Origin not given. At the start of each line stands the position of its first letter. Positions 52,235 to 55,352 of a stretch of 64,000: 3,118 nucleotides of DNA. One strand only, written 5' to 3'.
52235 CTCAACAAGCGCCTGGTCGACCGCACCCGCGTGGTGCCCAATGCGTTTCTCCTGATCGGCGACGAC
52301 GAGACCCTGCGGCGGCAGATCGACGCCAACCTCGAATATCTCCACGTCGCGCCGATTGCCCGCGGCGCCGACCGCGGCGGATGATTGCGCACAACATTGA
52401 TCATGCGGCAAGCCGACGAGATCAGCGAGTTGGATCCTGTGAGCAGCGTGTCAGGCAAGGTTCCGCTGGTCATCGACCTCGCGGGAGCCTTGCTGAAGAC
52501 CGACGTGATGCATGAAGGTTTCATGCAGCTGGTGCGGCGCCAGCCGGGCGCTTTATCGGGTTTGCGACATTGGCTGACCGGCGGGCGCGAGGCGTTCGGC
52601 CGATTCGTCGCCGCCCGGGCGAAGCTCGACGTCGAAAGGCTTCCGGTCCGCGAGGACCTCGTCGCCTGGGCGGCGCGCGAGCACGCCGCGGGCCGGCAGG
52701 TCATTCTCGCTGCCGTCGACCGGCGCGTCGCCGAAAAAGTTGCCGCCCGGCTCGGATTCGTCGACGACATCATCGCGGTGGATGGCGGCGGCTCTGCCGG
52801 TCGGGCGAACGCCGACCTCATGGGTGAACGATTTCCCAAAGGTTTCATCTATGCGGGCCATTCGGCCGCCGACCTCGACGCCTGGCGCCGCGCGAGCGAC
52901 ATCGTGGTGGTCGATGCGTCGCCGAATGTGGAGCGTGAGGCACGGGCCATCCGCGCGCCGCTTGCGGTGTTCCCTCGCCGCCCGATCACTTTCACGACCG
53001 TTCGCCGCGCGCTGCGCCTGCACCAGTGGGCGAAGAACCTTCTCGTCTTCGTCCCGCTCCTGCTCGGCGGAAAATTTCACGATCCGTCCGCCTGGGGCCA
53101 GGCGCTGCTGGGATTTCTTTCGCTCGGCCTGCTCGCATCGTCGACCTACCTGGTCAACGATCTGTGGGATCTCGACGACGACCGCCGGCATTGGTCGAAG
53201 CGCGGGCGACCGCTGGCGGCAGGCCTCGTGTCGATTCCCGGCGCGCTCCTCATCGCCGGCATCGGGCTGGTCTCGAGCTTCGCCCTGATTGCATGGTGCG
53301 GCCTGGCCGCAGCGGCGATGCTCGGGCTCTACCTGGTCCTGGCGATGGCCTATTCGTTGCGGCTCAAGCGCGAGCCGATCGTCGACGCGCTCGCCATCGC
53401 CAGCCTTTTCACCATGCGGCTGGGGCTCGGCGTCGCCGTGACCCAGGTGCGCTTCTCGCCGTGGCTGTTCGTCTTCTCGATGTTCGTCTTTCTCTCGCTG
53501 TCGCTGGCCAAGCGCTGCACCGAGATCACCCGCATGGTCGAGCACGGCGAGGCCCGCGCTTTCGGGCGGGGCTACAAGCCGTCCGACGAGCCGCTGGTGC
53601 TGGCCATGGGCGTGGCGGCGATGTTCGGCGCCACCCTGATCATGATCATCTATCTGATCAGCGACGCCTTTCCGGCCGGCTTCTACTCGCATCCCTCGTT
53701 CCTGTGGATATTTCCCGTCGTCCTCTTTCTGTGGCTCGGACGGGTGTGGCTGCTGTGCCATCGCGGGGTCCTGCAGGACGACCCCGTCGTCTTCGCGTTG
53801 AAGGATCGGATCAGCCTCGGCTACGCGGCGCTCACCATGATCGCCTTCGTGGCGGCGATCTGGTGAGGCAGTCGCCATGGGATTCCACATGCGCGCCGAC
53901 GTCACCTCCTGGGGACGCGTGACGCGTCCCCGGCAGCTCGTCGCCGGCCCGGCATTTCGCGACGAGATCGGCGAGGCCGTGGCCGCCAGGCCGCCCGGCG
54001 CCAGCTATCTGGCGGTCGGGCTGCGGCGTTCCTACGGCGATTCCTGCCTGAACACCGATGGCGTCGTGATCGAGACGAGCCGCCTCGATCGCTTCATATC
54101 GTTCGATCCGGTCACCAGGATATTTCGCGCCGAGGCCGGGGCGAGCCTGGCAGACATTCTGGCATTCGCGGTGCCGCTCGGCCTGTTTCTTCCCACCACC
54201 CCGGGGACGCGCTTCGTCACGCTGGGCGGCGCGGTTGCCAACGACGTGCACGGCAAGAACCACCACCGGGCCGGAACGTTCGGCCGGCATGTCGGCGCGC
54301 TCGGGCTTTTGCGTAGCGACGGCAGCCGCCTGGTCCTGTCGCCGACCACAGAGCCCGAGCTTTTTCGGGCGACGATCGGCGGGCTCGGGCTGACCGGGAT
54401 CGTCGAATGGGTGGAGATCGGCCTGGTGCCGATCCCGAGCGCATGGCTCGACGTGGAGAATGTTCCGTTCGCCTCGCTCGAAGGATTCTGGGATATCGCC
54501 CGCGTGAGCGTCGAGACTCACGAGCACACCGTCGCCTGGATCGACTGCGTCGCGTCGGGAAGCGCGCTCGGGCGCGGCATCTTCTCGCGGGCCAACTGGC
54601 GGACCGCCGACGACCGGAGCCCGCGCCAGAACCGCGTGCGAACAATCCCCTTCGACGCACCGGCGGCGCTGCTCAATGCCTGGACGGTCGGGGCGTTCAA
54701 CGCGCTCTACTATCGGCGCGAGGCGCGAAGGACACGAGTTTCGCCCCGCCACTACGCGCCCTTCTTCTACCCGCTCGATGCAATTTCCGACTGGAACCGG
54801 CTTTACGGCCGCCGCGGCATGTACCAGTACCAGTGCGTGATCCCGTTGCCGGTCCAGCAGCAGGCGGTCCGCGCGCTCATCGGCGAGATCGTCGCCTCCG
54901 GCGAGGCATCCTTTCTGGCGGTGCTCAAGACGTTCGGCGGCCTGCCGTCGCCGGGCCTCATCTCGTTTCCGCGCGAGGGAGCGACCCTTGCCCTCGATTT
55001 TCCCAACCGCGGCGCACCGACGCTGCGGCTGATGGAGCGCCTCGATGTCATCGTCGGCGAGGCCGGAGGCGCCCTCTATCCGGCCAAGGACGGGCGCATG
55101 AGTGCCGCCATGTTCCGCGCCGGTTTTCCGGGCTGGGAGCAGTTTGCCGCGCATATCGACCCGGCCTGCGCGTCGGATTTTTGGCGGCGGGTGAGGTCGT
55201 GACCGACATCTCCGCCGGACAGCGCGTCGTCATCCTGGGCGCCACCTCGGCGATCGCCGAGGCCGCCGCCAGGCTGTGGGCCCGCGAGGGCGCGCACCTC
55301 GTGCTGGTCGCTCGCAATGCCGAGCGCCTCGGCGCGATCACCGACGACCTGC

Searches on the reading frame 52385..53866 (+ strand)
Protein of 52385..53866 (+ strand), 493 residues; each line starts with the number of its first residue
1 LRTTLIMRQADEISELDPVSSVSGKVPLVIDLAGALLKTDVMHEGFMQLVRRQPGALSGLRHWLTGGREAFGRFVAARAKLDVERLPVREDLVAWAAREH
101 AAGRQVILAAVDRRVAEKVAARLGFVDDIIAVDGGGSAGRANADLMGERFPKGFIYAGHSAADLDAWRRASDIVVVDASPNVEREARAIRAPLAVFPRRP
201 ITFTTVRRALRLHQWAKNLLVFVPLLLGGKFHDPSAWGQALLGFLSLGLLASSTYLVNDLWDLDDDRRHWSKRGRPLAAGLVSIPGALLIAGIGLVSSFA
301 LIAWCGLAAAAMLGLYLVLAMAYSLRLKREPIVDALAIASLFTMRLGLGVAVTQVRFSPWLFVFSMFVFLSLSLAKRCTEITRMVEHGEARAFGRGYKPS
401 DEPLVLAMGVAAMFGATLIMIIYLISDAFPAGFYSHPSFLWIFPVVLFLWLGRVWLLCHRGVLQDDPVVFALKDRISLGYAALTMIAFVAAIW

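Call 42: search_protein_families(library=pfam, proteins=[window:52385-53866:+], max_evalue=0.001)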
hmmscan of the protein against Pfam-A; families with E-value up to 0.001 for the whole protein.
window:52385-53866:+ (493 aa): 1 family
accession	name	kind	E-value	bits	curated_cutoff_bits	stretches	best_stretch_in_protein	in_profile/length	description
PF01040.23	UbiA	-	2e-20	73.6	34.2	1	233-465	15-239/250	UbiA prenyltransferase family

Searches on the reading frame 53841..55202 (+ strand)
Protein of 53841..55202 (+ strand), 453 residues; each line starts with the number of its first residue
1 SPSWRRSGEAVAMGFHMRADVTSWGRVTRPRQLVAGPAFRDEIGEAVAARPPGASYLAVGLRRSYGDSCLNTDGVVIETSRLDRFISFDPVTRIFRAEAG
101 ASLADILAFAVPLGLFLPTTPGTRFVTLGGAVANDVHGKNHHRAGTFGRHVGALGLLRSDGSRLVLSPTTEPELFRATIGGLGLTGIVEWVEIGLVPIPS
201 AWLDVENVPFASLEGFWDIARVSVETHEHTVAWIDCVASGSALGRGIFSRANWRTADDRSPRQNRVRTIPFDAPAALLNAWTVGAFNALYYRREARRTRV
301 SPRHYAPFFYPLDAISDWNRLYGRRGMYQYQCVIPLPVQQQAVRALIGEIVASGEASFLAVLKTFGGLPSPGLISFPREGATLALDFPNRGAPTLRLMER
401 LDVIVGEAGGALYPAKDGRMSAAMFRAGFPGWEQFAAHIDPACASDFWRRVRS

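Call 42: search_protein_families(library=pfam, proteins=[window:53841-55202:+], max_evalue=0.001)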
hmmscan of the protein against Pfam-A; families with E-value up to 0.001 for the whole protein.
window:53841-55202:+ (453 aa): 1 family
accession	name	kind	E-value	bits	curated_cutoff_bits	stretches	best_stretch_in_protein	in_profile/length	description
PF01565.28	FAD_binding_4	-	2.2e-18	66.7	26.4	1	33-166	3-138/139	FAD binding domain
